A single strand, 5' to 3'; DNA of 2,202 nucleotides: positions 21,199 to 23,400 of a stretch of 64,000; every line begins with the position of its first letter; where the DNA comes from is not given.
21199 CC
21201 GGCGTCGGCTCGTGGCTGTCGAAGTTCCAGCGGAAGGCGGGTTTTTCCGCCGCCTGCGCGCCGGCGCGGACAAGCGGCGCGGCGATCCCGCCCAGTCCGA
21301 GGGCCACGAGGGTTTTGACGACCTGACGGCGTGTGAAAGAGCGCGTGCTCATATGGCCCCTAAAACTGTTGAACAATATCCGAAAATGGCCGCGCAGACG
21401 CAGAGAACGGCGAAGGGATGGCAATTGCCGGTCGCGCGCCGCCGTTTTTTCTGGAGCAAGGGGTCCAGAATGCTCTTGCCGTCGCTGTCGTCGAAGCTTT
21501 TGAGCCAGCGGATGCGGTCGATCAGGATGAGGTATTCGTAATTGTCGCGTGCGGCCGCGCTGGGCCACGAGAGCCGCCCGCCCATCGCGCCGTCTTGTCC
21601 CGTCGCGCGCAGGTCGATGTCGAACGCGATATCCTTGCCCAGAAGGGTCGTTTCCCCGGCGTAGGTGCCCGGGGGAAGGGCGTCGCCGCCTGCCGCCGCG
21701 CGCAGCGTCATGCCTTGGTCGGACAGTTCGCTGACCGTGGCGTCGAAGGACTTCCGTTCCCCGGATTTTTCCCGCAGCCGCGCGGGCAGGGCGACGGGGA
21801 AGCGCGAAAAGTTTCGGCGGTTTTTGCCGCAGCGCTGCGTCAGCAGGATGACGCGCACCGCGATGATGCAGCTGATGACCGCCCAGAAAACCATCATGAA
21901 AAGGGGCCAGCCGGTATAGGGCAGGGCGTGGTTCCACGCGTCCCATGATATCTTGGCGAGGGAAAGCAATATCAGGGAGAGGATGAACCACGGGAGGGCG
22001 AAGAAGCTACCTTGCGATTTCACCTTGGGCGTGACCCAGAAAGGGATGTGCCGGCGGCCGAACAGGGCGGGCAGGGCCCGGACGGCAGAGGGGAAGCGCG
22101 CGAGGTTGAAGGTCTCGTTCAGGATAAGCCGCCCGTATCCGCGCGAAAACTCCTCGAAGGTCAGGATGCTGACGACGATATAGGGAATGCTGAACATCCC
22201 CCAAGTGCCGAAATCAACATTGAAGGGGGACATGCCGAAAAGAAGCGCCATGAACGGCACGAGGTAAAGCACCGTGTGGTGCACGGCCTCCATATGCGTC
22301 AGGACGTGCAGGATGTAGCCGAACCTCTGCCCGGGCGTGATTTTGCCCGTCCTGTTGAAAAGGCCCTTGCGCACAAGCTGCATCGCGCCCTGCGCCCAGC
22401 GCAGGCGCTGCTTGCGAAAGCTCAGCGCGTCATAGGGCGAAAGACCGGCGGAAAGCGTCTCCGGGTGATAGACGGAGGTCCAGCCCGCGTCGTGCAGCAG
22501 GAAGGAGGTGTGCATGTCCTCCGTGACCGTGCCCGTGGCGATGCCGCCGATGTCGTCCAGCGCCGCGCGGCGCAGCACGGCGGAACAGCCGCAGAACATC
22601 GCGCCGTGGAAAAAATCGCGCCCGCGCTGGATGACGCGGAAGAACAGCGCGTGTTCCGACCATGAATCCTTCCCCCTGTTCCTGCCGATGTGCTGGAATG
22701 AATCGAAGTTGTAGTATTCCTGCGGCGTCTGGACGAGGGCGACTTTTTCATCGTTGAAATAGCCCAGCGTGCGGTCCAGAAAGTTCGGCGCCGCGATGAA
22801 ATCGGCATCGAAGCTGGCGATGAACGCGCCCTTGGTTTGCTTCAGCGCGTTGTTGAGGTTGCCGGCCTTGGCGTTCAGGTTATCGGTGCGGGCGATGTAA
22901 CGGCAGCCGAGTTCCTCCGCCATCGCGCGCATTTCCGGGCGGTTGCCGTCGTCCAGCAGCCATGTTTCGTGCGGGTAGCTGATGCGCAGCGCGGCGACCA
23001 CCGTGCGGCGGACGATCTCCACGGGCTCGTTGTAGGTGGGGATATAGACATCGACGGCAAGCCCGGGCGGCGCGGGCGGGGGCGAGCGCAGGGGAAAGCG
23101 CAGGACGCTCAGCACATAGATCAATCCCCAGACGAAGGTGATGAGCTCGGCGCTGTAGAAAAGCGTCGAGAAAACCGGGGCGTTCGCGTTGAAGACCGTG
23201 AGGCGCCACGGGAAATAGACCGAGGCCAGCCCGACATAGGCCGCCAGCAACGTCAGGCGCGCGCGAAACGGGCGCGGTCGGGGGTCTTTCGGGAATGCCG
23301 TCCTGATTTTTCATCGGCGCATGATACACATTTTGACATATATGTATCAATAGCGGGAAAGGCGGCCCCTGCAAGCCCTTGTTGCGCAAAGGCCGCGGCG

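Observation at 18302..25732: Candidate new system: BcsB-less c-di-GMP glucan synthase coupled to a periplasmic flavo-dehydrogenase, a BcsS barrel and a divergent glucosidase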

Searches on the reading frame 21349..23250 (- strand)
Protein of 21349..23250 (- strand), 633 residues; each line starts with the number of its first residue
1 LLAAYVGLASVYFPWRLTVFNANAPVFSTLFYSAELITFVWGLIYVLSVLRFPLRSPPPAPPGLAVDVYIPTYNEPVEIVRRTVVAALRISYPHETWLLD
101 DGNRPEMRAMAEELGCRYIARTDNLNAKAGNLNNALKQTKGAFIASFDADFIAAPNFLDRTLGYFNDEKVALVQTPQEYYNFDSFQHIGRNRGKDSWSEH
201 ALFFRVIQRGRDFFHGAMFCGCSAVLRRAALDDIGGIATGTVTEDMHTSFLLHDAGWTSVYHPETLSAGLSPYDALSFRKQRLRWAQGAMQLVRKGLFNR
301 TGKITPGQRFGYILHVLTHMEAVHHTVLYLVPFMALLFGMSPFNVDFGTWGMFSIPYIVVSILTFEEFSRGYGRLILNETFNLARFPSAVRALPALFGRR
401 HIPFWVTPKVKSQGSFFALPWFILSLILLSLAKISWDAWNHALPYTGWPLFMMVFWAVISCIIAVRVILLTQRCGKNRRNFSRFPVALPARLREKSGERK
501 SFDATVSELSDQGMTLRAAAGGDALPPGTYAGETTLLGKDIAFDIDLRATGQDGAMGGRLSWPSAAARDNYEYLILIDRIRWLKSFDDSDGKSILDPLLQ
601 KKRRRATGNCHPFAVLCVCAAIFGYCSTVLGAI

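Call 4: search_protein_families(library=pfam, proteins=[window:21352-23250:-], max_evalue=0.01)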
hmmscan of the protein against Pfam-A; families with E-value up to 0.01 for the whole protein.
seq(633 aa): 6 families
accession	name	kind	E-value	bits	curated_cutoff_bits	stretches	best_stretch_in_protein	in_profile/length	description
PF00535.33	Glycos_transf_2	-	2.3e-23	83.4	23.3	1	68-234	2-167/168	Glycosyl transferase family 2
PF13641.12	Glyco_tranf_2_3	-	2.8e-23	83.6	27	1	66-288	3-230/230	Glycosyltransferase like family 2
PF13632.12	Glyco_trans_2_3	-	5.8e-19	69.1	27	1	145-342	3-182/198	Glycosyl transferase family group 2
PF03552.20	Cellulose_synt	-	5.2e-10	39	24.7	1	235-341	416-530/722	Cellulose synthase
PF13506.12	Glyco_transf_21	-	6.2e-10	39.3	21.7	1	124-286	14-173/174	Glycosyl transferase family 21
PF07238.19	PilZ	-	0.001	19.8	22.5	1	477-529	1-48/102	PilZ domain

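Call 5: search_protein_families(library=ncbifam, proteins=[window:21352-23250:-], max_evalue=0.01)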
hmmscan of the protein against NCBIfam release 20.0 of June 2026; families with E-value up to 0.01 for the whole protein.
seq(633 aa): 14 families
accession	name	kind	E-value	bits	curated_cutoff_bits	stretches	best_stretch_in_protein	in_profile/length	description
TIGR03030.1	CelA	equivalog_domain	4.5e-101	339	699.1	1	11-519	70-609/714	UDP-forming cellulose synthase catalytic subunit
NF008558.0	PRK11498.1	equivalog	3.7e-78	263.4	992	1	51-518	260-733/872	UDP-forming cellulose synthase catalytic subunit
TIGR03937.1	PgaC_IcaA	equivalog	5.3e-20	71.7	422.3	1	65-355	46-334/407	poly-beta-1,6-N-acetyl-D-glucosamine synthase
TIGR03965.1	mycofact_glyco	equivalog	1.7e-12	46.9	280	2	65-173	75-187/467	mycofactocin biosynthesis glycosyltransferase MftF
NF053846.1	glyco_with_XrtP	equivalog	2.3e-09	36.4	520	1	121-366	111-381/440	XrtP-associated glycosyltransferase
TIGR04242.1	nodulat_NodC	equivalog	5.5e-08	32.2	550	1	65-289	49-284/395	chitooligosaccharide synthase NodC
TIGR03472.1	HpnI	equivalog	1.1e-06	27.7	310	1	125-296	111-279/373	bacteriohopanetetrol glucosamine biosynthesis glycosyltransferase HpnI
NF041875.1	EPS_EpsD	equivalog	7.4e-05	22.3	370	1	66-264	1-201/325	exopolysaccharide biosynthesis glycosyltransferase EpsD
NF047683.1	TeichurnBiosyTuaG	equivalog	0.00047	19.9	400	1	66-181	8-127/252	teichuronic acid biosynthesis protein TuaG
NF003963.0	PRK05454.2-6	equivalog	0.00091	17.7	884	0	251-338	335-421/610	glucans biosynthesis glucosyltransferase MdoH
NF041865.1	EpsU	equivalog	0.0014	17.7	700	1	42-295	16-271/394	exopolysaccharide biosynthesis GT2 family glycosyltransferase EpsU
NF053739.1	GlytfEpsEBac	equivalog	0.0042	16.1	450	1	126-224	68-160/265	glycosyltransferase EpsE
NF007986.1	PRK10714.1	equivalog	0.0064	15.5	529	0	66-164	8-114/316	undecaprenyl-phosphate 4-deoxy-4-formamido-L-arabinose transferase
TIGR04017.1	WcaA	equivalog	0.0074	15.9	495.75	0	66-161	7-106/279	colanic acid biosynthesis glycosyltransferase WcaA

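Call 8: find_homologous_proteins(query=window:21349-23250:-)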
Query window:21349-23250:- (633 aa): 5735 proteins with E <= 0.001 among 8000 candidates; the best 120 are listed.
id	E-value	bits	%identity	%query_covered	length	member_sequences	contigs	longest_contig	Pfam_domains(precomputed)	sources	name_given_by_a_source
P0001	0.0e+0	1016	72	96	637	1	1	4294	PF13632.13,PF13506.14,PF13641.13,PF03552.21,PF00535.33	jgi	jgi:cellulose synthase (UDP-forming)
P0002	4.3e-241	820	59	96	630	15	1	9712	PF13632.13,PF13506.14,PF13641.13,PF03552.21,PF00535.33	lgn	-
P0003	2.5e-239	814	59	94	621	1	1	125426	PF13632.13,PF13506.14,PF13641.13,PF03552.21,PF00535.33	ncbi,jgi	ncbi:MAG TPA: glycosyltransferase [Alphaproteobacteria bacterium]|jgi:cellulose synthase (UDP-formin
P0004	1.8e-235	801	57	96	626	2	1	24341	PF13632.13,PF13506.14,PF13641.13,PF03552.21,PF00535.33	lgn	-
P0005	3.3e-235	801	57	96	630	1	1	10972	PF13632.13,PF13506.14,PF13641.13,PF03552.21,PF00535.33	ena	-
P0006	5.0e-232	790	58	95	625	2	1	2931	PF13632.13,PF13506.14,PF13641.13,PF03552.21,PF00535.33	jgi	jgi:cellulose synthase (UDP-forming)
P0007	3.1e-231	787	57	96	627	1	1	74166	PF13632.13,PF13506.14,PF13641.13,PF03552.21,PF00535.33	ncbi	-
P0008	6.4e-231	786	57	96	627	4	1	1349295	PF13632.13,PF13506.14,PF13641.13,PF03552.21,PF00535.33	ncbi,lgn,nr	ncbi:MAG: glycosyltransferase [bacterium]|nr:glycosyltransferase [bacterium]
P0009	1.8e-220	752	55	94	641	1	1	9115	PF13632.13,PF13506.14,PF13641.13,PF03552.21,PF00535.33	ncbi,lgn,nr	ncbi:MAG: glycosyltransferase [Alphaproteobacteria bacterium]|nr:MAG: glycosyltransferase [Alphaprot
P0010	1.3e-217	742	54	94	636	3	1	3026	PF13632.13,PF13506.14,PF13641.13,PF03552.21,PF00535.33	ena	-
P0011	1.9e-213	729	52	94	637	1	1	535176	PF13632.13,PF13506.14,PF13641.13,PF03552.21,PF00535.33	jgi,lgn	-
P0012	9.5e-209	713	53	95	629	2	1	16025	PF13632.13,PF13506.14,PF13641.13,PF03552.21,PF00535.33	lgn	-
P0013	3.5e-206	705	50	94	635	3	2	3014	PF13632.13,PF13506.14,PF13641.13,PF03552.21,PF00535.33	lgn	-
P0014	8.4e-206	703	53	94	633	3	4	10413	PF13632.13,PF13506.14,PF13641.13,PF03552.21,PF00535.33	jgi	jgi:cellulose synthase (UDP-forming)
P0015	3.8e-205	701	52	95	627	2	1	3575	PF13632.13,PF13506.14,PF13641.13,PF03552.21,PF00535.33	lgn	-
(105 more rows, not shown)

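Call 9: find_encoding_contigs(protein=P0008, flank=8000, max_places=2)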
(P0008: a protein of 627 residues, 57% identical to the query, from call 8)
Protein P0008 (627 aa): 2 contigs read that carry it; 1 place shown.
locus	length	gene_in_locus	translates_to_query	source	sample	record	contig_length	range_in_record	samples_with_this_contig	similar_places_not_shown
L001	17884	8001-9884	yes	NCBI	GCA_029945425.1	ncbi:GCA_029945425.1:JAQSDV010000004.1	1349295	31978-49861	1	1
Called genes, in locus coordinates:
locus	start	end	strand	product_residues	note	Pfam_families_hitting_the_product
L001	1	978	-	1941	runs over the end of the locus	PF01835:MG2, PF07703:A2M_BRD, PF00207:A2M, PF07678:TED_complement (weak), PF17973:bMG10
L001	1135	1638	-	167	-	PF04115:Ureidogly_lyase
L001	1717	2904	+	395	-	PF03561:Allantoicase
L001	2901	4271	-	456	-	-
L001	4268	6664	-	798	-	PF01435:Peptidase_M48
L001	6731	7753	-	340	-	PF04616:Glyco_hydro_43 (faint)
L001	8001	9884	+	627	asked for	PF13641:Glyco_tranf_2_3, PF00535:Glycos_transf_2, PF13506:Glyco_transf_21, PF13632:Glyco_trans_2_3, PF03552:Cellulose_synt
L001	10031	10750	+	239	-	PF17036:CBP_BcsS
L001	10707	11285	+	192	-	PF12318:FAD-SLDH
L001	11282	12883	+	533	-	PF00890:FAD_binding_2 (faint), PF01266:DAO, PF07992:Pyr_redox_2 (faint), PF00732:GMC_oxred_N, PF05199:GMC_oxred_C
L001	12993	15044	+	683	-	PF01145:Band_7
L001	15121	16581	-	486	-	PF01565:FAD_binding_4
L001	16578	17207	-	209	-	PF22285:DUF6962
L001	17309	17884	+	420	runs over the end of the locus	PF00083:Sugar_tr, PF07690:MFS_1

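Call 10: find_encoding_contigs(protein=P0003, flank=8000, max_places=2)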
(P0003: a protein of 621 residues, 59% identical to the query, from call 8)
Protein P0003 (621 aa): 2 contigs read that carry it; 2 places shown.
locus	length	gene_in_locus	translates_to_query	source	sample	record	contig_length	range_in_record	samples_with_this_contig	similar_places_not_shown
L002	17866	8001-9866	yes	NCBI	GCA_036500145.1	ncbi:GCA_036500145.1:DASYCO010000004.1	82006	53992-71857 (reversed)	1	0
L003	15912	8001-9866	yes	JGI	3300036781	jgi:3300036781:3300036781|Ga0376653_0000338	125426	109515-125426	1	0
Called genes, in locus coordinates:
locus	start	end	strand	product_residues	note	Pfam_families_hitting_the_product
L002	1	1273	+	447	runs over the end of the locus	PF00749:tRNA-synt_1c, PF19269:Anticodon_2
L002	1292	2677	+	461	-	PF01406:tRNA-synt_1e, PF00133:tRNA-synt_1, PF01921:tRNA-synt_1f (weak), PF09334:tRNA-synt_1g (weak), PF09190:DALR_2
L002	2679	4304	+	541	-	PF00682:HMGL-like, PF22617:HCS_D2, PF08502:LeuA_dimer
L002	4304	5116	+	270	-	PF00588:SpoU_methylase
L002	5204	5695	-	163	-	-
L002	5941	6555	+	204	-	PF00163:Ribosomal_S4, PF01479:S4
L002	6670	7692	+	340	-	PF01738:DLH, PF00326:Peptidase_S9 (weak)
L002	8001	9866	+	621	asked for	PF00535:Glycos_transf_2, PF13641:Glyco_tranf_2_3, PF13506:Glyco_transf_21, PF13632:Glyco_trans_2_3, PF03552:Cellulose_synt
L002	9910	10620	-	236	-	PF17036:CBP_BcsS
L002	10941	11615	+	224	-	-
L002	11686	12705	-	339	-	-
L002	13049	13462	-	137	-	PF01638:HxlR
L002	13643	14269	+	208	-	PF00258:Flavodoxin_1, PF12724:Flavodoxin_5, PF02525:Flavodoxin_2, PF03358:FMN_red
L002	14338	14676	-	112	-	PF00462:Glutaredoxin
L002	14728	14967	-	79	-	PF01722:BolA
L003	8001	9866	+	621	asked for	PF00535:Glycos_transf_2, PF13641:Glyco_tranf_2_3, PF13506:Glyco_transf_21, PF13632:Glyco_trans_2_3, PF03552:Cellulose_synt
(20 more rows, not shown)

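Call 11: find_encoding_contigs(protein=P0011, flank=8000, max_places=2)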
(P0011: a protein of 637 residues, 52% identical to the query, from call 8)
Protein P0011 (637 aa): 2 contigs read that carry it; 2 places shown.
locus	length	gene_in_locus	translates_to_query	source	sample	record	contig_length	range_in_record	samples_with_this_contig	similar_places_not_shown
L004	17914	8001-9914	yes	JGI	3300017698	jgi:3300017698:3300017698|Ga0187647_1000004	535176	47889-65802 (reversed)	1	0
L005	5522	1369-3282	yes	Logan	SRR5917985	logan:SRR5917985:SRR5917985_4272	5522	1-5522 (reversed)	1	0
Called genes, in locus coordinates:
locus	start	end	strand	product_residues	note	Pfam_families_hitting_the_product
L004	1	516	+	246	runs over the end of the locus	PF01479:S4, PF00849:PseudoU_synth_2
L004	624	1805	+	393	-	PF25917:BSH_RND, PF25919:BSH_CusB (weak), PF25973:BSH_CzcB, PF25954:Beta-barrel_RND_2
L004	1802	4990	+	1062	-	PF00873:ACR_tran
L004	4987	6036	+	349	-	PF00814:TsaD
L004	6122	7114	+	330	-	PF01210:NAD_Gly3P_dh_N, PF02558:ApbA (weak), PF03446:NAD_binding_2 (weak), PF03807:F420_oxidored, PF07991:KARI_N (faint), PF07479:NAD_Gly3P_dh_C, PF20618:GPD_NAD_C_bact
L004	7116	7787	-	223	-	PF12796:Ank_2 (weak), PF13637:Ank_4 (faint), PF13606:Ank_3 (faint), PF13857:Ank_5 (faint), PF12796:Ank_2, PF00023:Ank (weak)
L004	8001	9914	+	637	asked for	PF13641:Glyco_tranf_2_3, PF00535:Glycos_transf_2, PF13506:Glyco_transf_21, PF13632:Glyco_trans_2_3, PF03552:Cellulose_synt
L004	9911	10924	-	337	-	PF05036:SPOR, PF17036:CBP_BcsS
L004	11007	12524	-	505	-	PF02541:Ppx-GppA, PF21697:Ppx_C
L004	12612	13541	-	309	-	-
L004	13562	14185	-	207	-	PF02798:GST_N, PF13409:GST_N_2, PF13417:GST_N_3, PF00043:GST_C (weak)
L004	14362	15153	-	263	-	-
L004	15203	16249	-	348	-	-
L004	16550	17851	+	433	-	PF00278:Orn_DAP_Arg_deC, PF01168:Ala_racemase_N, PF02784:Orn_Arg_deC_N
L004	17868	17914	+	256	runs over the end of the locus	PF01569:PAP2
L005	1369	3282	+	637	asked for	PF13641:Glyco_tranf_2_3, PF00535:Glycos_transf_2, PF13506:Glyco_transf_21, PF13632:Glyco_trans_2_3, PF03552:Cellulose_synt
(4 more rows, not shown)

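Call 18: search_solved_structures(query=window:21349-23250:-, max_evalue=0.00001)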
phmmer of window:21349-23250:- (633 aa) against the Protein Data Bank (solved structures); distinct sequences matched with E-value up to 0.00001: 11.
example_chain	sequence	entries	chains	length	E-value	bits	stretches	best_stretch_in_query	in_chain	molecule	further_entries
7lby_A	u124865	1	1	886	3e-69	237.3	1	12-518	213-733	Cellulose synthase catalytic subunit [UDP-forming]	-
9b8v_E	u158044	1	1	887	3e-69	237.3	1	12-518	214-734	Cellulose synthase catalytic subunit [UDP-forming]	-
9fmv_A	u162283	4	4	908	3.2e-69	237.2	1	12-518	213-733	Cellulose synthase catalytic subunit [UDP-forming]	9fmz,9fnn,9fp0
5ej1_A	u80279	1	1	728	8.1e-56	192.9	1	27-522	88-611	Putative cellulose synthase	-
4hg6_A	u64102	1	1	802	1.5e-55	192.1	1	27-522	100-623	Cellulose Synthase Subunit A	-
4p00_A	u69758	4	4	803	1.5e-55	192.1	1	27-522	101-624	Cellulose Synthase A subunit | Cellulose Synthase subunit A | Putative cellulose synthase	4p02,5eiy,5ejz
8vhz_A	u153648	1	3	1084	3.7e-07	32.2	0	234-337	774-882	Cellulose synthase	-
8vht_A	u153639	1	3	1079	4.3e-07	32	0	234-338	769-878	Cellulose synthase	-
7ck3_A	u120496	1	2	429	8e-07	31.1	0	235-288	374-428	Cellulose synthase A catalytic subunit 3 [UDP-forming],Cellulose synthase A catalytic subu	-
2z87_A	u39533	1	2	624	9.8e-06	27.5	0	66-176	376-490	Chondroitin synthase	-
2z86_A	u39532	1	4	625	9.8e-06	27.5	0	66-176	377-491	Chondroitin synthase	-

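Call 19: find_related_loci(query=A1, collection=genome_contigs, flank=10000)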
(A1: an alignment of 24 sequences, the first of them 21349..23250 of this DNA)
Query A1 (633 aa) in genome_contigs; peptide patterns used: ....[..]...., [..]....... (x = any residue, [..] = any of these).
600 stretches matched a pattern (row limit reached: there are more); 582 encode a relative of the query (tblastn E <= 1e-3); the best 80 are kept; 79 distinct loci.
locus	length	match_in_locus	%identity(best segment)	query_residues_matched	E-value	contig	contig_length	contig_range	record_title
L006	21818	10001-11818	57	1-606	0e+0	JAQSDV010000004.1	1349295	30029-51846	MAG: bacterium isolate D1-2020 MAG006 NODE_2_length_1349295_cov_27.895650, whole genome shotgun sequence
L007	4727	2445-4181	43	12-595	3e-148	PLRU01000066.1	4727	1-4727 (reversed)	MAG: Vulcanimicrobiota bacterium isolate bog_1526 73.20120700_S1D.95_contig_283386, whole genome shotgun sequence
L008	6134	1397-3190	42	1-604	3e-142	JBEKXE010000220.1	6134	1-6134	MAG: Candidatus Lustribacter sp. isolate SPRUCE 644 SPRUCE_644_220, whole genome shotgun sequence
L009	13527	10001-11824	43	1-598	2e-139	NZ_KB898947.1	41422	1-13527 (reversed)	Thioalkalivibrio sulfidiphilus strain ALJ17 D580DRAFT_scaffold00027.27, whole genome shotgun sequence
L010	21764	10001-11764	41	9-588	2e-135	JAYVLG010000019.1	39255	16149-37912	MAG: Sulfurirhabdus sp. isolate GL54_UP_metabat_36 GL54_UP_metabat_36_18, whole genome shotgun sequence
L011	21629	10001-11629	44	5-560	2e-135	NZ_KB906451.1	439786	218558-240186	Thioalkalivibrio sp. ALE10 F788DRAFT_scaffold00002.2, whole genome shotgun sequence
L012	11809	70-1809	41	12-595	1e-135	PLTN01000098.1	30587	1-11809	MAG: Vulcanimicrobiota bacterium isolate bog_1524 73.20120700_S1D.184_contig_2484, whole genome shotgun sequence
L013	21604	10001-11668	42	13-572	3e-134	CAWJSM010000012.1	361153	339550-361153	MAG: Candidatus Eremiobacteraeota bacterium isolate MFD09671.bin.2.82 genome assembly, contig: contig_58528, whole genom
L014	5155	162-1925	40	1-582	2e-135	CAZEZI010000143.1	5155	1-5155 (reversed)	MAG TPA_asm: uncultured Thioalkalispiraceae bacterium isolate SRP128015_co3_350 genome assembly, contig: NODE_22410_leng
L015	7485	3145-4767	44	5-552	2e-133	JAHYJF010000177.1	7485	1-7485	MAG: Burkholderiaceae bacterium isolate KA15 NODE_4071_length_7485_cov_4.954743, whole genome shotgun sequence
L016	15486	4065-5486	47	2-474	3e-133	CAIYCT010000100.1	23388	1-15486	MAG: uncultured Rhodospirillaceae bacterium isolate AlinenLipids_bin-2225 genome assembly, contig: bin-2225:100/542, who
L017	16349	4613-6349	42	9-582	4e-133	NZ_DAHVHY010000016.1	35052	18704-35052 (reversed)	MAG: Acidithiobacillus sp. isolate clean429 NODE_16_length_35052_cov_6.627397, whole genome shotgun sequence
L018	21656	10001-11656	43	4-554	3e-133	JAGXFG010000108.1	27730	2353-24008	MAG: Burkholderiaceae bacterium isolate LH_M1 k141_1293599, whole genome shotgun sequence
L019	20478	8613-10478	41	1-615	4e-132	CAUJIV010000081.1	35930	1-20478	MAG: Pseudomonadota bacterium isolate KLAP190 genome assembly, contig: KLAP190_426800, whole genome shotgun sequence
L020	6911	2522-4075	45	1-518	2e-131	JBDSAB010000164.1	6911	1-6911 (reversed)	MAG: Caldimonas sp. isolate cluster1_bin.10 k127_2834396, whole genome shotgun sequence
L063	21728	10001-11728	37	5-572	1e-114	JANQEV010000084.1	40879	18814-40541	MAG: Chromatiales bacterium isolate PL23a_bin.5 k99_4587788, whole genome shotgun sequence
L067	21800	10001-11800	36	3-586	1e-110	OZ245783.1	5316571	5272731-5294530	MAG: Hyphomicrobiales bacterium isolate 96678fd3-d745-40c6-9c3a-2441808db83d genome assembly, chromosome: 1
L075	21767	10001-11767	35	4-570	6e-108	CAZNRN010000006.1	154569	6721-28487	MAG TPA_asm: uncultured Micavibrio sp. isolate binchicken_co199_124 genome assembly, contig: NODE_117_length_154569_cov_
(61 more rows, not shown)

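Call 23: find_encoding_contigs(protein=L075:13497-15095:+, flank=10000, max_places=1)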
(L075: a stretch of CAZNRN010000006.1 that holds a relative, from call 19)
Protein L075:13497-15095:+ (533 aa): 2 contigs read that carry it; 1 place shown.
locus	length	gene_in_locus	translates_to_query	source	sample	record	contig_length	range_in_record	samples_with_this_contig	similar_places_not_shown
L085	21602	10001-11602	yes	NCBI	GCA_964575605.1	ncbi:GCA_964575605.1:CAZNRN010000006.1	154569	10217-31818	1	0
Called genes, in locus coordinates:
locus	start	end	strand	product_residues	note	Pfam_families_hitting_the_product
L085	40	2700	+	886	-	PF01411:tRNA-synt_2c, PF07973:tRNA_SAD, PF02272:DHHA1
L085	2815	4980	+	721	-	PF02897:Peptidase_S9_N, PF00326:Peptidase_S9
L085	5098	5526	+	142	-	PF00334:NDK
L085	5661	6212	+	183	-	PF00080:Sod_Cu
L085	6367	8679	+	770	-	PF00535:Glycos_transf_2, PF13641:Glyco_tranf_2_3, PF13506:Glyco_transf_21 (weak), PF13632:Glyco_trans_2_3, PF03552:Cellulose_synt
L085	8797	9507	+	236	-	PF17036:CBP_BcsS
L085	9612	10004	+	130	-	PF12318:FAD-SLDH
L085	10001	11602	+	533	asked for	PF01266:DAO (faint), PF00732:GMC_oxred_N, PF05199:GMC_oxred_C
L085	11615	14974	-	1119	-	-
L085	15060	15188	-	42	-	-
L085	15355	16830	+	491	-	PF09839:DUF2066 (faint)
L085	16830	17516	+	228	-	PF00308:Bac_DnaA (faint), PF22688:Hda_lid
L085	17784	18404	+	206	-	PF13238:AAA_18 (weak), PF13671:AAA_33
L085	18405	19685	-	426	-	PF04140:ICMT (weak)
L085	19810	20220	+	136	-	-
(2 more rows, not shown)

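Call 26: find_encoding_contigs(protein=L067:13136-14734:+, flank=10000, max_places=1)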
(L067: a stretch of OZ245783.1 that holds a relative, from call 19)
Protein L067:13136-14734:+ (533 aa): 1 contig read that carries it; 1 place shown.
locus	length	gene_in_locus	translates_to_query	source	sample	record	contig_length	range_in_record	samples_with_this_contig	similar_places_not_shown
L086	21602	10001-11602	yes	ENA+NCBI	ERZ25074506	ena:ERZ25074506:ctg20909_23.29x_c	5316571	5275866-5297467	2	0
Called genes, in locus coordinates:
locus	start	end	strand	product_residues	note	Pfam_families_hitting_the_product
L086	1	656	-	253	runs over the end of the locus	PF00005:ABC_tran, PF13191:AAA_16 (weak), PF02463:SMC_N (faint), PF13304:AAA_21 (faint)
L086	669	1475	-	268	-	PF08543:Phos_pyr_kin, PF00294:PfkB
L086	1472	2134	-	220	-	PF02581:TMP-TENI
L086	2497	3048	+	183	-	PF12318:FAD-SLDH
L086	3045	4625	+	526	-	PF01266:DAO, PF01494:FAD_binding_3 (faint), PF13450:NAD_binding_8 (weak), PF00732:GMC_oxred_N (faint), PF05199:GMC_oxred_C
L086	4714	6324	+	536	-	PF00890:FAD_binding_2 (weak), PF01266:DAO, PF01494:FAD_binding_3 (faint), PF13450:NAD_binding_8 (weak), PF05199:GMC_oxred_C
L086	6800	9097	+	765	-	PF00535:Glycos_transf_2, PF13641:Glyco_tranf_2_3, PF13506:Glyco_transf_21 (weak), PF13632:Glyco_trans_2_3, PF03552:Cellulose_synt (weak)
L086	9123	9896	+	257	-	PF17036:CBP_BcsS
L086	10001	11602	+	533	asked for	PF01266:DAO (weak), PF05199:GMC_oxred_C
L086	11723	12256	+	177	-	PF12318:FAD-SLDH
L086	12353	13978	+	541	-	PF01266:DAO (weak), PF05199:GMC_oxred_C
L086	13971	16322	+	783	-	PF00535:Glycos_transf_2, PF13641:Glyco_tranf_2_3, PF13506:Glyco_transf_21 (weak), PF13632:Glyco_trans_2_3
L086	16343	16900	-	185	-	PF00188:CAP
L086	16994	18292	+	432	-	PF00206:Lyase_1, PF10397:ADSL_C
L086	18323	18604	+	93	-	-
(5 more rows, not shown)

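Call 27: find_encoding_contigs(protein=L063:7245-8789:-, flank=10000, max_places=1)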
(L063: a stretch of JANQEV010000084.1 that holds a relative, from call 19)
Protein L063:7245-8789:- (514 aa): no gene with exactly this product is on record in the collection.

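Call 54: find_encoding_contigs(protein=P0001, flank=5000, max_places=2)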
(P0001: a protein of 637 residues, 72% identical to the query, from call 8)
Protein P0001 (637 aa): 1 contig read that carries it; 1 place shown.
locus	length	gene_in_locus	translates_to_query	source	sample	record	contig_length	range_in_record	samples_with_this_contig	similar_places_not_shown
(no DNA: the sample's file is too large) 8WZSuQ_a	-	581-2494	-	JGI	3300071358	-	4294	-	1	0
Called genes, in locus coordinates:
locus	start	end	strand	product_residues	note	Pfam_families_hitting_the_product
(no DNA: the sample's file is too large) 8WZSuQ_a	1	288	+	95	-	?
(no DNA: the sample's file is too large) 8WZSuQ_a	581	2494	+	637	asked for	PF00535:Glycos_transf_2, PF13641:Glyco_tranf_2_3, PF13506:Glyco_transf_21, PF13632:Glyco_trans_2_3, PF03552:Cellulose_synt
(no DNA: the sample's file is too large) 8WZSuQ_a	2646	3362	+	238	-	PF17036:CBP_BcsS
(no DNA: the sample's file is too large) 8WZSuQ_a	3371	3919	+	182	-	PF12318:FAD-SLDH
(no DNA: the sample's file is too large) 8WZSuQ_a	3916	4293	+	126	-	?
